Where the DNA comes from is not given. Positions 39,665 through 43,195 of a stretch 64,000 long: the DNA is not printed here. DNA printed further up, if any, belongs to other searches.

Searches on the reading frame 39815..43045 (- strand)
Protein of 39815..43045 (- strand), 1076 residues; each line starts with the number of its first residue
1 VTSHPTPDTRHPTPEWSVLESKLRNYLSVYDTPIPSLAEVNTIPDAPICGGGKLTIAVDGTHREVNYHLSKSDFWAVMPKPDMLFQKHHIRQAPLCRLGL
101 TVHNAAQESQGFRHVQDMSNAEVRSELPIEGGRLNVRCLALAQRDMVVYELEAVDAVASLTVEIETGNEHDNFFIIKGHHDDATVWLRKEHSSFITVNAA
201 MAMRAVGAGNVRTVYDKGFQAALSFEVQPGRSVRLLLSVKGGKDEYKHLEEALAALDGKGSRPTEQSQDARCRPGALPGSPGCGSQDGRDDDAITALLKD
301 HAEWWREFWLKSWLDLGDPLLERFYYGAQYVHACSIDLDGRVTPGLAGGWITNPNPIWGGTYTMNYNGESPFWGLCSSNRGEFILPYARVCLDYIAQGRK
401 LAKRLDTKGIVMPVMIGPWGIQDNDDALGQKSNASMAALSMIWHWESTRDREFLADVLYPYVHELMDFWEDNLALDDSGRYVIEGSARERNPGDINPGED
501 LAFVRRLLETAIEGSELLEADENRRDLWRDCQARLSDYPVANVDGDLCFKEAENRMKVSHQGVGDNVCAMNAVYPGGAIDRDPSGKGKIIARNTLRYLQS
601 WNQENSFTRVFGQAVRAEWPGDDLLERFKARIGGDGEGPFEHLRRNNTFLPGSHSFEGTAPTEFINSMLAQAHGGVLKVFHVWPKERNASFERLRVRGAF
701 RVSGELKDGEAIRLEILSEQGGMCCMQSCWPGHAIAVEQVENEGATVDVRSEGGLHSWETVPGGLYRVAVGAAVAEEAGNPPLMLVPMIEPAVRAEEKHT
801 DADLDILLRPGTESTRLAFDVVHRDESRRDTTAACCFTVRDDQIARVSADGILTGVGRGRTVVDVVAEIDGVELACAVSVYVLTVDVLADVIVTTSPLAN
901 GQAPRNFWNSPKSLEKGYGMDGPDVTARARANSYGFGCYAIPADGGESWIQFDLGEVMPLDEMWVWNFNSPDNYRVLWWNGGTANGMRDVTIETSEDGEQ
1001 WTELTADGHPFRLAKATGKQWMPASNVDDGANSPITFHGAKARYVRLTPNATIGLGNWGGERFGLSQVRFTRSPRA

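Call 5: search_protein_families(library=pfam, proteins=[window:39815-43045:-])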
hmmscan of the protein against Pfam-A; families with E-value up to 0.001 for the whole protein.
window:39815-43045:- (1076 aa): 4 families
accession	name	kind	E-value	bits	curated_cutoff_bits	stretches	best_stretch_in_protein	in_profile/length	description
PF22124.2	Glyco_hydro_95_cat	-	1.9e-20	73.7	27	1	324-583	56-324/408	Glycosyl hydrolase family 95 catalytic domain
PF00754.31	F5_F8_type_C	-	3e-08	34.3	28.2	1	945-1058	31-121/127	F5/8 type C domain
PF22633.2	F5_F8_type_C_2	-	1.1e-05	26.3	27.8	1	947-1047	19-91/91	NedA-like, galactose-binding domain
PF21307.2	Glyco_hydro_95_C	-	0.00041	21.2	27.6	0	671-768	1-94/94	Glycoside hydrolase family 95, C-terminal domain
